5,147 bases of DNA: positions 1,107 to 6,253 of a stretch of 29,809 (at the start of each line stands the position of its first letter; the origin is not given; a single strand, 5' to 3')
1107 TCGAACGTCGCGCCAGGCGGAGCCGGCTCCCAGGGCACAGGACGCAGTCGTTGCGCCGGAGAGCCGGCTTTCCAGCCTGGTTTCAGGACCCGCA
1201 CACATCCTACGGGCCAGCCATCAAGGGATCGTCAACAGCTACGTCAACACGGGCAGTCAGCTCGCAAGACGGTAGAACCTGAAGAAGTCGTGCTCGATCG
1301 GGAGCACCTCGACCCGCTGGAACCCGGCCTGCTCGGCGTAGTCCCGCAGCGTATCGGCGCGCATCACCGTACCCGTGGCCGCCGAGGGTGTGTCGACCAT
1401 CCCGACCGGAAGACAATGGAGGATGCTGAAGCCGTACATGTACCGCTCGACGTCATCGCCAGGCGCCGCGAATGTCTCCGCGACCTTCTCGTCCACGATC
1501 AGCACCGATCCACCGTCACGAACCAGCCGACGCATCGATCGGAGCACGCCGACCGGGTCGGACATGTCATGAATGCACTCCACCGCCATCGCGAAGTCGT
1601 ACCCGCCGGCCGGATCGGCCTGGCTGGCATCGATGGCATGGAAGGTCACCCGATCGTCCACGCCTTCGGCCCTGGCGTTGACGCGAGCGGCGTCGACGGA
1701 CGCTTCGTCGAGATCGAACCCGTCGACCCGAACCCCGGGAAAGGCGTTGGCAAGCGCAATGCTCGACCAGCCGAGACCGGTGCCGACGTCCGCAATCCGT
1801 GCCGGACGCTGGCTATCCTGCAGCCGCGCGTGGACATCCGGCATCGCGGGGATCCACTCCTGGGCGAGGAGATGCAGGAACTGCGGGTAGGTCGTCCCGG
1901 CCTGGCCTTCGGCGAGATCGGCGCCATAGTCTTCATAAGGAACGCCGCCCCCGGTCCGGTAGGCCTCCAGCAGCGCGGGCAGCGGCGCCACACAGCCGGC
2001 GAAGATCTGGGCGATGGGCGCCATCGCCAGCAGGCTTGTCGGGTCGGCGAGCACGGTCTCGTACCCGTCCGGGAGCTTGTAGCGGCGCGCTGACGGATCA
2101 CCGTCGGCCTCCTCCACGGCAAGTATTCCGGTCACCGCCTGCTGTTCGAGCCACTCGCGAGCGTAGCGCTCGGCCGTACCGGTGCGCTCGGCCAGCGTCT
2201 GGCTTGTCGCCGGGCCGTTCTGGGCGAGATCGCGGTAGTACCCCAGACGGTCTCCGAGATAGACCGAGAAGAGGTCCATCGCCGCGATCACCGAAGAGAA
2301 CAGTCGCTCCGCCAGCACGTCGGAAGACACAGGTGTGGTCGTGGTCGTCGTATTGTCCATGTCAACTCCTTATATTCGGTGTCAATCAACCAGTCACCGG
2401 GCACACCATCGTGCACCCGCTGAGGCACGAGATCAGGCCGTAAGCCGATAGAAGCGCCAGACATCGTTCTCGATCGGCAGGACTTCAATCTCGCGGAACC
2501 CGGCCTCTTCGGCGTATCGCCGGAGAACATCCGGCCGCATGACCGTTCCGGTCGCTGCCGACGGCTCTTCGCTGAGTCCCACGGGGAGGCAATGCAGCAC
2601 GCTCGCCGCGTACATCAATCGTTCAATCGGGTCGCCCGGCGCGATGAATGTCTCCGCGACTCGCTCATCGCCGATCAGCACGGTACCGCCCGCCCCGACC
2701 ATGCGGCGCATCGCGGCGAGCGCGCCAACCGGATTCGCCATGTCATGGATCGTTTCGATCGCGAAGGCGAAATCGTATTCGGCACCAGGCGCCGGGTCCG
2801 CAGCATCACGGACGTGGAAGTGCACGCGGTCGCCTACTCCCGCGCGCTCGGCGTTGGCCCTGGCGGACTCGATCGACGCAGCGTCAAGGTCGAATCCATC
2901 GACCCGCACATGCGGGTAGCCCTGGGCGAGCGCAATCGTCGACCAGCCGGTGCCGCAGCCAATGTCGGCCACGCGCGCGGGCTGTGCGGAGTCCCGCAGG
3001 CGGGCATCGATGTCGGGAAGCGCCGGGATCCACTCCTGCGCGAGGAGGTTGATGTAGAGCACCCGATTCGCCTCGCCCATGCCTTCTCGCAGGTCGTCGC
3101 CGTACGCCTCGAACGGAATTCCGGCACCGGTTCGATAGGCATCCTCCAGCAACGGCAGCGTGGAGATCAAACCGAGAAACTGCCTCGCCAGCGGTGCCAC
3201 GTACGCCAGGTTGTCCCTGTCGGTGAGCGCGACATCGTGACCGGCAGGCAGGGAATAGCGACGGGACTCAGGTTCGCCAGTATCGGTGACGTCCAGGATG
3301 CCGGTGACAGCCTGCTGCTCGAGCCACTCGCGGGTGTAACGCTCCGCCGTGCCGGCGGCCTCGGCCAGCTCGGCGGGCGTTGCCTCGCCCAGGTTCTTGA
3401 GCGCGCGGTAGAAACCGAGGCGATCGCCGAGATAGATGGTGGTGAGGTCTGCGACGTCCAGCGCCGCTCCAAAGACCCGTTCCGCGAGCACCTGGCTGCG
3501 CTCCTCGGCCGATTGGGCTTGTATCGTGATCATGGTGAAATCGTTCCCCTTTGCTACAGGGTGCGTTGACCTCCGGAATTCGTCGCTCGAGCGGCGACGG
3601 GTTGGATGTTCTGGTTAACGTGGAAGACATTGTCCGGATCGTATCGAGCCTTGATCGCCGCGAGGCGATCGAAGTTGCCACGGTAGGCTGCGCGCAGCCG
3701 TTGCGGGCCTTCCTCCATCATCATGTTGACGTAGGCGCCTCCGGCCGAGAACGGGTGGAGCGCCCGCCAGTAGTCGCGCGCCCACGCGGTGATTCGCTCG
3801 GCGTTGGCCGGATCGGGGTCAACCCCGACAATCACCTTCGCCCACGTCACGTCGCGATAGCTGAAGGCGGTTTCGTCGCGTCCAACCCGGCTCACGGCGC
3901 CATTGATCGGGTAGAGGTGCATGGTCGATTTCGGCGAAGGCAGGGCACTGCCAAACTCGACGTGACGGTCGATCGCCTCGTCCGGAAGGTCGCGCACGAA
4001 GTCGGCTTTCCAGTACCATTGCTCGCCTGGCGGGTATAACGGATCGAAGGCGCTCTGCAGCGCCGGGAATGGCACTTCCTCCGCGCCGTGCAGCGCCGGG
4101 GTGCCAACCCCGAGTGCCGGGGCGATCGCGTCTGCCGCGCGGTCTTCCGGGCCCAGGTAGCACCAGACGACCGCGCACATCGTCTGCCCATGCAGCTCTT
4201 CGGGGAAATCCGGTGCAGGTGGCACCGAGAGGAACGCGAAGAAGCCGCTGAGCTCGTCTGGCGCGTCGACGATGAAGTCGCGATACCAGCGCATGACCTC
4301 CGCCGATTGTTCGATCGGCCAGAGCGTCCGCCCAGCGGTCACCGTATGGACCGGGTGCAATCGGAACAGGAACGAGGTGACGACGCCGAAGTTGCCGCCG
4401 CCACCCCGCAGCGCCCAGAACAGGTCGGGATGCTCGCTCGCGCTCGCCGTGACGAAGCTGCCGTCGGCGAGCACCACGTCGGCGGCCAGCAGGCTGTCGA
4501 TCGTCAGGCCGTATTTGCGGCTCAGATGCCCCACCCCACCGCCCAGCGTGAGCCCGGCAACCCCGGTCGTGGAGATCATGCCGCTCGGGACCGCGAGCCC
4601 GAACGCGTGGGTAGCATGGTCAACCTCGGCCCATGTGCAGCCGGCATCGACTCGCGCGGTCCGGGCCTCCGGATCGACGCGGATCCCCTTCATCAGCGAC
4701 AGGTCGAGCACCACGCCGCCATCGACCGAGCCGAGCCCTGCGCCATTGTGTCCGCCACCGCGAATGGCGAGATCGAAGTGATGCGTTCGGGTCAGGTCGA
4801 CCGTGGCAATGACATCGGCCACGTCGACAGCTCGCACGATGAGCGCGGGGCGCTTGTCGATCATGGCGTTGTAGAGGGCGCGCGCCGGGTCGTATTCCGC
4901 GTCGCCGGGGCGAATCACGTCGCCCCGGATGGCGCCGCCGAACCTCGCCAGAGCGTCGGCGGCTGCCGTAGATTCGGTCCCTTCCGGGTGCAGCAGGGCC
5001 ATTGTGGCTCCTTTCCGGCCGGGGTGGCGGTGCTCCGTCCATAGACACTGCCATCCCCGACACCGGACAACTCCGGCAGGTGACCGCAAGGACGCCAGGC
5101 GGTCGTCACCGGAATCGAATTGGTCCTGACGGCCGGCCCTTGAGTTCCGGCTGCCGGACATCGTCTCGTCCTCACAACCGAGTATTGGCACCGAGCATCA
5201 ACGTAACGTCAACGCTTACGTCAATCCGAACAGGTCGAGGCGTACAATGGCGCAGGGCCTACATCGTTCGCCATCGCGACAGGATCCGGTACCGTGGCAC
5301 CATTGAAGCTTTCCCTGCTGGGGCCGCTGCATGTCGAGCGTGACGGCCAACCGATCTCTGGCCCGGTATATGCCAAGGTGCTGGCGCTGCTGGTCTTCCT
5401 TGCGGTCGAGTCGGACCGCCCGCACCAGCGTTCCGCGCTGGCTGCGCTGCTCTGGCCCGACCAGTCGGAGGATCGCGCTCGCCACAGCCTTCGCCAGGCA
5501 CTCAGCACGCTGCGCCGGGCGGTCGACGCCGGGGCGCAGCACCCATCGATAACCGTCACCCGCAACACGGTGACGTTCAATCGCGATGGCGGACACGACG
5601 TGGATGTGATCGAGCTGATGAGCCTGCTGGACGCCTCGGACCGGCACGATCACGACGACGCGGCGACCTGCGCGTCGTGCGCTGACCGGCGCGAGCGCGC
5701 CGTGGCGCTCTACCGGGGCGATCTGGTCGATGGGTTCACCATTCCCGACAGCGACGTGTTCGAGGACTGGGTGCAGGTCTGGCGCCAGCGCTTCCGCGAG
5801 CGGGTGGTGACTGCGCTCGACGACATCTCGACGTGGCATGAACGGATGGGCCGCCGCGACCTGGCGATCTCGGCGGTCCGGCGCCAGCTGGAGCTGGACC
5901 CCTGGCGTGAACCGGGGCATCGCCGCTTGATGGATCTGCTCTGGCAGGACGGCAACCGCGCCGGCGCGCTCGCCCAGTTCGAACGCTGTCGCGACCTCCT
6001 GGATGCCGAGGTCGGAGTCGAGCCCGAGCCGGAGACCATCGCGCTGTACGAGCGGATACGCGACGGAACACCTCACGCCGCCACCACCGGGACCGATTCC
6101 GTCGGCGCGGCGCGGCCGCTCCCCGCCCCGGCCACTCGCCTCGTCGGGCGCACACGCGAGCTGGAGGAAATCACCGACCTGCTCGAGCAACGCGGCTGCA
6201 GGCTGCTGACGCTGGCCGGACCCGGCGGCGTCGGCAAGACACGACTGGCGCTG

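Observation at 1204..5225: Two near-identical triple-repeat promoters with SARP geometry define the target regulon of the adjacent STAND-SARP regulator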

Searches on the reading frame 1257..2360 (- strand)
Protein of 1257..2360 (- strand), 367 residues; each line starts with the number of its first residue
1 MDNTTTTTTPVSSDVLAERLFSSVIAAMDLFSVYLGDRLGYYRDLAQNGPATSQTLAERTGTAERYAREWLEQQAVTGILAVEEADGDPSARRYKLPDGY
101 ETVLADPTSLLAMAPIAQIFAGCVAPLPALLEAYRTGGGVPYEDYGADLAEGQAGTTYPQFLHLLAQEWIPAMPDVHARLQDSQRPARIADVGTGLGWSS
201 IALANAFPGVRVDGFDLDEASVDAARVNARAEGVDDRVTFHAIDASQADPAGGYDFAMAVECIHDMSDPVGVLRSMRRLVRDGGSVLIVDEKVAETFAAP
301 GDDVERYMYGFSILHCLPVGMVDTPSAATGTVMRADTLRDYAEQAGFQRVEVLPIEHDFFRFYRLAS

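Call 8: search_protein_families(library=pfam, proteins=[window:1257-2360:-], max_evalue=0.01)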
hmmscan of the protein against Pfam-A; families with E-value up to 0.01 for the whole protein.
window:1257-2360:- (367 aa): 13 families
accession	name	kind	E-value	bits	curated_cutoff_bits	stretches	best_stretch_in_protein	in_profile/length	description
PF13489.12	Methyltransf_23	-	2.3e-14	53.9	27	1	173-351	9-163/164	Methyltransferase domain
PF13649.12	Methyltransf_25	-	1.3e-13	51.9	27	1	189-284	1-97/97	Methyltransferase domain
PF08242.18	Methyltransf_12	-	2.9e-13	50.8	30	1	191-285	2-97/98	Methyltransferase domain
PF13847.12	Methyltransf_31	-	3.8e-13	49.8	27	1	188-302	6-123/145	Methyltransferase domain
PF08241.18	Methyltransf_11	-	4.4e-11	43.7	21.2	1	191-288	2-95/95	Methyltransferase domain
PF21320.3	HTH_65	-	7.6e-10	39.3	24.1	1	33-103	7-72/75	Rv2258c-like winged HTH domain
PF00891.24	Methyltransf_2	-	1.2e-09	38.3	22.3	1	158-322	36-194/210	O-methyltransferase domain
PF05175.20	MTS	-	1.9e-07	31.4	23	1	185-268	31-113/170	Methyltransferase small domain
PF01209.24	Ubie_methyltran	-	5.3e-05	23.1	20.1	1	179-291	41-154/233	ubiE/COQ5 methyltransferase family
PF06325.19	PrmA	-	9e-05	22.5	22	1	185-243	161-218/296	Ribosomal protein L11 methyltransferase (PrmA)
PF13679.12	Methyltransf_32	-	0.0085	16.5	27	0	176-249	16-93/143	Methyltransferase domain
PF01170.24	UPF0020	-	0.0087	16.2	22.3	0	211-247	78-114/197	RMKL-like, methyltransferase domain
PF09445.16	Methyltransf_15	-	0.0091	16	22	0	189-247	4-60/165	RNA cap guanine-N2 methyltransferase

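Call 72: search_solved_structures(query=window:1257-2360:-, max_evalue=0.00001)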
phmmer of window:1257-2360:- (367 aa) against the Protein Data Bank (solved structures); distinct sequences matched with E-value up to 0.00001: 14.
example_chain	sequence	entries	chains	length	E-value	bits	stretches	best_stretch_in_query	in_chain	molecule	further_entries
8g5s_A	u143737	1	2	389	9.5e-43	149.9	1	13-357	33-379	TnmJ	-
5f8c_A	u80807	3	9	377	3e-33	118.7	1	19-366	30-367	Methyltransferase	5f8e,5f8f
6uv6_A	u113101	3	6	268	1.8e-13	53.6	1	184-290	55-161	D-glucose O-methyltransferase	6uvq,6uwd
3bus_A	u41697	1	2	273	4.4e-13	52.3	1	176-315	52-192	Methyltransferase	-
4pne_A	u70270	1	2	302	1.4e-08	37.5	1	186-324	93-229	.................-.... protein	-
8zc8_A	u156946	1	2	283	2.6e-08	36.6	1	185-313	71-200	MitM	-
21zq_A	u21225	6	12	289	2.7e-08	36.6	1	185-313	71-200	MitM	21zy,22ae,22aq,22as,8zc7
4kdr_A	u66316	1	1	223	1.1e-06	31.2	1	188-288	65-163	3-demethylubiquinone-9 3-methyltransferase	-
5dpm_A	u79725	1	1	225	1.2e-06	31.2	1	188-288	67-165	Ubiquinone biosynthesis O-methyltransferase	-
5gm1_A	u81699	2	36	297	1.5e-06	30.8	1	182-311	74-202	O-methylransferase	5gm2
4qvg_A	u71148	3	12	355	1.6e-06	30.7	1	167-290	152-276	SibL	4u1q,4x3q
4kdc_A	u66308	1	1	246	1.9e-06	30.5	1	188-287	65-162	3-demethylubiquinone-9 3-methyltransferase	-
3gwz_A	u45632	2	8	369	2.8e-06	30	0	182-299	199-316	MmcR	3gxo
4z2y_A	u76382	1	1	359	8.5e-06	28.4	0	188-299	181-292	CalO6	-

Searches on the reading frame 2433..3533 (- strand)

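Call 8: search_protein_families(library=pfam, proteins=[window:2433-3533:-], max_evalue=0.01)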
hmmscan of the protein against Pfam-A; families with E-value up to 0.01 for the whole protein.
window:2433-3533:- (366 aa): 17 families
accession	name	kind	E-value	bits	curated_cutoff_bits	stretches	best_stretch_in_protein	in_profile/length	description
PF13847.12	Methyltransf_31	-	5.8e-17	62.2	27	1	187-297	6-119/145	Methyltransferase domain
PF13649.12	Methyltransf_25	-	6e-16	59.4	27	1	188-283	1-97/97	Methyltransferase domain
PF08241.18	Methyltransf_11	-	1.2e-14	55.2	21.2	1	190-287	2-95/95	Methyltransferase domain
PF08242.18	Methyltransf_12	-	1.4e-14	55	30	1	190-284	2-97/98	Methyltransferase domain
PF13489.12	Methyltransf_23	-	3.7e-12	46.7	27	1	178-348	15-161/164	Methyltransferase domain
PF21320.3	HTH_65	-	4.8e-11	43.1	24.1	1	33-104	7-74/75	Rv2258c-like winged HTH domain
PF05175.20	MTS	-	1.1e-10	41.8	23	1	185-255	32-101/170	Methyltransferase small domain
PF00891.24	Methyltransf_2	-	7e-06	26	22.3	1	185-289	63-166/210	O-methyltransferase domain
PF13578.12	Methyltransf_24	-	1.3e-05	26.5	26.3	1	191-289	3-104/105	Methyltransferase domain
PF06325.19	PrmA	-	3.8e-05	23.8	22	1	185-242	162-218/296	Ribosomal protein L11 methyltransferase (PrmA)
PF02390.23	Methyltransf_4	-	0.00022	21.2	24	1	188-233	5-50/173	Putative methyltransferase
PF13679.12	Methyltransf_32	-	0.00028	21.3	27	1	179-247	20-92/143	Methyltransferase domain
PF01170.24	UPF0020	-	0.00042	20.5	22.3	1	208-246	76-114/197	RMKL-like, methyltransferase domain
PF01209.24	Ubie_methyltran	-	0.0012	18.7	20.1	1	182-287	45-151/233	ubiE/COQ5 methyltransferase family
PF12847.13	Methyltransf_18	-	0.0024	18.3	27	1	184-248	14-78/151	Methyltransferase domain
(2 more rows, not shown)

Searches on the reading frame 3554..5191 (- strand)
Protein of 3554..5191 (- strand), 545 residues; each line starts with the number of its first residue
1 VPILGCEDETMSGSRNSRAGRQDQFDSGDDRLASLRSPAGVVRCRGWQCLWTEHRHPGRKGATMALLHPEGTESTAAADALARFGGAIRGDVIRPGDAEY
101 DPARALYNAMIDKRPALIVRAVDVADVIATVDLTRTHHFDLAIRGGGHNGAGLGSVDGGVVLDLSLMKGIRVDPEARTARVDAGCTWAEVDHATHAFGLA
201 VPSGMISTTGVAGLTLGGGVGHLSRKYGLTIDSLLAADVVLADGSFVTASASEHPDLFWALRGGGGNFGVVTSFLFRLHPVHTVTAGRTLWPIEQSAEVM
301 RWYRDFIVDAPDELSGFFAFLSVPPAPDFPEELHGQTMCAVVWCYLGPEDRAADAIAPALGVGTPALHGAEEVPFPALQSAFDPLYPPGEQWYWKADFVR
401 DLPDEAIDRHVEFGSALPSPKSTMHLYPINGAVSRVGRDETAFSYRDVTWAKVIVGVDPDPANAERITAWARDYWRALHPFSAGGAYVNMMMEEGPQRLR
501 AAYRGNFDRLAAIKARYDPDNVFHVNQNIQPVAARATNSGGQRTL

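Call 8: search_protein_families(library=pfam, proteins=[window:3554-5191:-], max_evalue=0.01)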
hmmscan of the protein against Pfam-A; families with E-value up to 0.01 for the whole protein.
window:3554-5191:- (545 aa): 2 families
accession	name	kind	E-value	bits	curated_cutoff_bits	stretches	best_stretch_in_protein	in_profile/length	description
PF01565.28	FAD_binding_4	-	7.6e-31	107.1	26.4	1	115-249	1-138/139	FAD binding domain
PF08031.17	BBE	-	2.5e-14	53.4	20.6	1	486-529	1-44/45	Berberine and berberine like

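Call 71: search_solved_structures(query=window:3554-5161:-, max_evalue=1e-10)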
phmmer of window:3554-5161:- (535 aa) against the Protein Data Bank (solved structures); distinct sequences matched with E-value up to 1e-10: 69 (the best 60 are shown).
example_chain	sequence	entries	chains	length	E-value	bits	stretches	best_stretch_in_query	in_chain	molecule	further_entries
6fye_A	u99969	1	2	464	3.1e-111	376.1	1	70-522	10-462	Putative FAD-dependent oxygenase EncM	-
6fyf_A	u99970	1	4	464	7.9e-111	374.8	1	70-522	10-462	Putative FAD-dependent oxygenase EncM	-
4xlo_A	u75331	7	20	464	3.2e-110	372.8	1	70-522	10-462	FAD-dependent oxygenase EncM | Putative FAD-dependent oxygenase EncM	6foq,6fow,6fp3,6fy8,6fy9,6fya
3w8w_A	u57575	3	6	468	3.3e-110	372.7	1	70-522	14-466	Putative FAD-dependent oxygenase EncM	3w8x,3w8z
6fyg_A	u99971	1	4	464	5.7e-110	371.9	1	70-522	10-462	Putative FAD-dependent oxygenase EncM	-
6fyb_A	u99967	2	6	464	5.9e-110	371.9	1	70-522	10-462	Putative FAD-dependent oxygenase EncM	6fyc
6fyd_A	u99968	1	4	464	1.7e-109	370.4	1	70-522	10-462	Putative FAD-dependent oxygenase EncM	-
9p1o_A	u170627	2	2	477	5.4e-57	197.1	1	77-520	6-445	FAD-binding oxidoreductase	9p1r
9p1p_A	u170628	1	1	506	5.7e-56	193.7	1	78-522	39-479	Flavin-dependent oxidase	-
9r43_A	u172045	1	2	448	8.9e-51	176.5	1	82-522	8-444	Mitomycin radical oxidase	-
2bvf_A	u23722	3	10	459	7.2e-44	153.7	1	77-304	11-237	6-HYDROXY-D-NICOTINE OXIDASE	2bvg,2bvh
6eo5_A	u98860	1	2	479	1.2e-40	143.1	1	82-307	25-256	PpBBE-like 1 D396N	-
6eo4_A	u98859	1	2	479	1.7e-40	142.6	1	82-307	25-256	PpBBE-like 1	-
5k8e_A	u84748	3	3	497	4.4e-32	114.8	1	89-522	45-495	FAD linked oxidase-like protein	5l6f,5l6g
1zr6_A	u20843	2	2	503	1e-31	113.6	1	90-297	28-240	glucooligosaccharide oxidase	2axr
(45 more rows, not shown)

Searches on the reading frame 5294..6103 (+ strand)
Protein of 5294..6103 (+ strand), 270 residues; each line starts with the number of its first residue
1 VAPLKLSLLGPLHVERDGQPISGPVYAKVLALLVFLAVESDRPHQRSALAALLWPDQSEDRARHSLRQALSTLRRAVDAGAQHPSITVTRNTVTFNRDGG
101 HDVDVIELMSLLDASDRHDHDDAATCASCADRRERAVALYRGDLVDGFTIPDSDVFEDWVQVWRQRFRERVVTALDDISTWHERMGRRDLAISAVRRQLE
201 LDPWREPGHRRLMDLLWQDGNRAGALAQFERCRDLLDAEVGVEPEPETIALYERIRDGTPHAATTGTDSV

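Call 42: search_solved_structures(query=window:5294-6103:+, max_evalue=0.001, show_alignments=3)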
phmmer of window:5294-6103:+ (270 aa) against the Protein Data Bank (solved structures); distinct sequences matched with E-value up to 0.001: 6.
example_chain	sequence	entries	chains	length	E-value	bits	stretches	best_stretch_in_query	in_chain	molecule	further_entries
2fez_A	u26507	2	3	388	4.2e-10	42.4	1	4-260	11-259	Probable regulatory protein embR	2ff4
8hvr_I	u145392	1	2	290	6.6e-09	38.5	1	4-260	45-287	Regulatory protein AfsR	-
8k60_I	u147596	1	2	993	3.1e-08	36.3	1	4-263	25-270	Regulatory protein AfsR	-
8jke_I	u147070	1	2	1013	3.3e-08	36.2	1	4-263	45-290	Regulatory protein AfsR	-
9qhb_A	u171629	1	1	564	0.00038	22.9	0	177-235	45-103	Engineered tetratricopeptide repeat protein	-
9gzg_A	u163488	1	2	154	0.00081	21.8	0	174-235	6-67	Engineered CTPR protein with glutamic acids for conductivity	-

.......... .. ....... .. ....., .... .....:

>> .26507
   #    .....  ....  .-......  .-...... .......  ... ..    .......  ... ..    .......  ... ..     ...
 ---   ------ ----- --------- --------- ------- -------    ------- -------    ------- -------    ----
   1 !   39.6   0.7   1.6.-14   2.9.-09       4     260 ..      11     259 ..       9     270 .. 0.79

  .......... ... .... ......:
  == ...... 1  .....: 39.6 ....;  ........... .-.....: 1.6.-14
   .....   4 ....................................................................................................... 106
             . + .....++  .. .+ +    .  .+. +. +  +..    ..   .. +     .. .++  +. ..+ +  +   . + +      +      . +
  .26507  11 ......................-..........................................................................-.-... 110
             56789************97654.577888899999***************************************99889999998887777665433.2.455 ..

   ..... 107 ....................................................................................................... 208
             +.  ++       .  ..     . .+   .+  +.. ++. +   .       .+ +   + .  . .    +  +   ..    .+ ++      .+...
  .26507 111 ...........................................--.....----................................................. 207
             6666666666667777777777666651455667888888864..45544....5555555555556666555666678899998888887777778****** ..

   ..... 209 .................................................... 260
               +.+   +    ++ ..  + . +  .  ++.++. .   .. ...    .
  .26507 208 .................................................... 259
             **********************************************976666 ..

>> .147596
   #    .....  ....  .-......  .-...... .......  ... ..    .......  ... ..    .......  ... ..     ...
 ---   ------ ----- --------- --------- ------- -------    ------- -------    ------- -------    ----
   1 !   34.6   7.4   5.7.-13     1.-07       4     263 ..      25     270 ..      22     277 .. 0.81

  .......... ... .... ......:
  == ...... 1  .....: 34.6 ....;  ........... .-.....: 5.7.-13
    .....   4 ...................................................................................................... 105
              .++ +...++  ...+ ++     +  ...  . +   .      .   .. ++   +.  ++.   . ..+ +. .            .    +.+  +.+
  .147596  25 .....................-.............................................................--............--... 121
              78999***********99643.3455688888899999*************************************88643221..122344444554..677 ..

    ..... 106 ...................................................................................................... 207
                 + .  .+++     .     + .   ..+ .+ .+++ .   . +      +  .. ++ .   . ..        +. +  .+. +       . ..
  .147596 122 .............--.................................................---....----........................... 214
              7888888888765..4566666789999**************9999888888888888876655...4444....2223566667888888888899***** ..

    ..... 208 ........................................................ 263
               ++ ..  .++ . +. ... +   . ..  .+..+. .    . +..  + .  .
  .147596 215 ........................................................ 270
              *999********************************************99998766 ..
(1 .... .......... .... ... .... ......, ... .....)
